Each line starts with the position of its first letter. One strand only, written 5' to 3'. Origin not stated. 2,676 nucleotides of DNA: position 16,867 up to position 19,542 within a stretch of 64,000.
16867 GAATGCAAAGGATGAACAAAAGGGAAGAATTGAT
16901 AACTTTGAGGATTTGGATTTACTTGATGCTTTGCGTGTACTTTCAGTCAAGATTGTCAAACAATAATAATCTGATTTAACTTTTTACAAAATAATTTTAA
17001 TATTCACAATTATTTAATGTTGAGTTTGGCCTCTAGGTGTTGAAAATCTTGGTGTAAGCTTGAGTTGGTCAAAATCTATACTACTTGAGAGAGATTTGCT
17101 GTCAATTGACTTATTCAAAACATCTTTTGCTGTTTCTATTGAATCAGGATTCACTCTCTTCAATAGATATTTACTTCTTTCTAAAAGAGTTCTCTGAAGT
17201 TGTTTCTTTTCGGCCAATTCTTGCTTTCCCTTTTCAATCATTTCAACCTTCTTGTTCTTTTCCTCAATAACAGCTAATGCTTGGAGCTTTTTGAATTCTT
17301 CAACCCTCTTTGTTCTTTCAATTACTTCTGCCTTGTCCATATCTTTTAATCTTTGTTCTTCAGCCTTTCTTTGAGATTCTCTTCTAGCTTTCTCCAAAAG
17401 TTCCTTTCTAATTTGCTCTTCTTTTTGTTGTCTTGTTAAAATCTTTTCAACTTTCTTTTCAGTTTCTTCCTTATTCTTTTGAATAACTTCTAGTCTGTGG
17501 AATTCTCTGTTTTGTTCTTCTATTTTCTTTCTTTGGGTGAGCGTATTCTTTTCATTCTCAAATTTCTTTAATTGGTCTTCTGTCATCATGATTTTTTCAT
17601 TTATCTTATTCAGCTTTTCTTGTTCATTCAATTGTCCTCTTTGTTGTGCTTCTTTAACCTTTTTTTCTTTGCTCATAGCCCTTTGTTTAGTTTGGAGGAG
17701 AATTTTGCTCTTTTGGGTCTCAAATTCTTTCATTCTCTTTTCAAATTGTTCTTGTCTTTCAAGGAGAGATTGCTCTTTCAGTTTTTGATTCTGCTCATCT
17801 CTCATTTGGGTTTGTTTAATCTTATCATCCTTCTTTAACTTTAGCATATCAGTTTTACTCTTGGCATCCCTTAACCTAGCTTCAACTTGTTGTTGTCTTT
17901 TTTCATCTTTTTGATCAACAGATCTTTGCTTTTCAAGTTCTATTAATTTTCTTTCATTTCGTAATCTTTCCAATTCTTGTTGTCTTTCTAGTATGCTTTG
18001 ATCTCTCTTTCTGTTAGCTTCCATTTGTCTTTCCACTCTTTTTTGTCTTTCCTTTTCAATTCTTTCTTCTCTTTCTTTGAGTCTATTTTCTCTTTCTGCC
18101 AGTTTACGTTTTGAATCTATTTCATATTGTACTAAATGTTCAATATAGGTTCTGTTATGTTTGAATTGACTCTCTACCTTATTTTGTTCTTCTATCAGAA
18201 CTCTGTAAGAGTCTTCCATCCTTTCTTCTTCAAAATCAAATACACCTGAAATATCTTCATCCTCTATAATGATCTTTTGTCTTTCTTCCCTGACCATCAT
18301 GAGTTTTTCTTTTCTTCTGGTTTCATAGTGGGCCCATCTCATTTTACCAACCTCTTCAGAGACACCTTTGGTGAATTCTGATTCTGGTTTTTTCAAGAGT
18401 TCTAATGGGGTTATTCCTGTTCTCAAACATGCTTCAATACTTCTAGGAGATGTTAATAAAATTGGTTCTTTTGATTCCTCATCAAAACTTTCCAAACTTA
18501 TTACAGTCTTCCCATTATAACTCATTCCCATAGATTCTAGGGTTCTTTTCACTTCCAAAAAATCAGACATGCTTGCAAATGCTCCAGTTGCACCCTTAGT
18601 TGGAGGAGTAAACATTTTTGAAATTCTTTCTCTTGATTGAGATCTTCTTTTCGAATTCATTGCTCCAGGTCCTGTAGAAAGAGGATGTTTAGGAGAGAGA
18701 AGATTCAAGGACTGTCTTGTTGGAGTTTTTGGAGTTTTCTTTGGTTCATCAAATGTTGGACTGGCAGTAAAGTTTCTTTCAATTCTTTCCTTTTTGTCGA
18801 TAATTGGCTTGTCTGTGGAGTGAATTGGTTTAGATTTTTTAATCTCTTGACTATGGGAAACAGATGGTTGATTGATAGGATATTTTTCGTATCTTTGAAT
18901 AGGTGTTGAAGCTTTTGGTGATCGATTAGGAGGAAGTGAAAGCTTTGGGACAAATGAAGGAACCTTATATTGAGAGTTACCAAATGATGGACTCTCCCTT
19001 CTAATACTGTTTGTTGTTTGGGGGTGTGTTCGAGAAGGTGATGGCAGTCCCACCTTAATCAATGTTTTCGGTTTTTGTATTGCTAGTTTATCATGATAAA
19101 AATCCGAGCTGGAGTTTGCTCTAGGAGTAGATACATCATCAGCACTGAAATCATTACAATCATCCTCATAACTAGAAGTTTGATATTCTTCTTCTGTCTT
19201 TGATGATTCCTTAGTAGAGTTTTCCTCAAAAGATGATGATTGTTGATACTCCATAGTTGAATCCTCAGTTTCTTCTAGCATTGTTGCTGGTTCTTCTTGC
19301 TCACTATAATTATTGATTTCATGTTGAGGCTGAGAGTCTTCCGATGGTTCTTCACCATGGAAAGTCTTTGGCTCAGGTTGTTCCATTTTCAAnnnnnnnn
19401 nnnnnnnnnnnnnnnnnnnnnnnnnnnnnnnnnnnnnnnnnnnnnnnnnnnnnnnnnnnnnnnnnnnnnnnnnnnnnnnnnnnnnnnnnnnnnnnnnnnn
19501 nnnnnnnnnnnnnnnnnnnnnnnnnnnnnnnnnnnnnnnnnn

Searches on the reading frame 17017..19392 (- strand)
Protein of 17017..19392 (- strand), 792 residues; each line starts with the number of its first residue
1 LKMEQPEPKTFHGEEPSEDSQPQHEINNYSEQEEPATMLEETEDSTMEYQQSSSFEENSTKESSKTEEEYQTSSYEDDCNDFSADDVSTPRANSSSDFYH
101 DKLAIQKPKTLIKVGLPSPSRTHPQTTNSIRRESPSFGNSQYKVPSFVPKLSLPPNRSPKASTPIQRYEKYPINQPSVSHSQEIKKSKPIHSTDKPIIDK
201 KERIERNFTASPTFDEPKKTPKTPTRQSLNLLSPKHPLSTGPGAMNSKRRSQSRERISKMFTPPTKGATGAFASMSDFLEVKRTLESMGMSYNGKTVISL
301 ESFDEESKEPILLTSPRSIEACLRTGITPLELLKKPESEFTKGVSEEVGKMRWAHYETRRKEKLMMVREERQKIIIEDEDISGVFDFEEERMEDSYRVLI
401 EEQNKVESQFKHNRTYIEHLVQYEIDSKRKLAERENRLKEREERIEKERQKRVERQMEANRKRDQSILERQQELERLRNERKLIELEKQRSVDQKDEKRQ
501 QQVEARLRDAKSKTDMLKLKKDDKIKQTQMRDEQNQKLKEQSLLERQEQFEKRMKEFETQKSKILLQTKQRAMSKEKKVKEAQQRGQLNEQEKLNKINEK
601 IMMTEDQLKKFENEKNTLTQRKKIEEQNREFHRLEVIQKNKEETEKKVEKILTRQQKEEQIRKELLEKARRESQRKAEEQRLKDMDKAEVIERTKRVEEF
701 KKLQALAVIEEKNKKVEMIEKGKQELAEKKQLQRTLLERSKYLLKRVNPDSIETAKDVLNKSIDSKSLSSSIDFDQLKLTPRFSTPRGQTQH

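Call 13: search_protein_families(library=pfam, proteins=[window:17017-19392:-], max_evalue=0.001)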
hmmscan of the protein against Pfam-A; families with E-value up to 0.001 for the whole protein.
window:17017-19392:- (792 aa): 0 families

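Call 45: find_encoding_contigs(protein=window:17017-19386:-, flank=10000, max_places=2)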
Protein window:17017-19386:- (790 aa): no gene with exactly this product is on record in the collection.
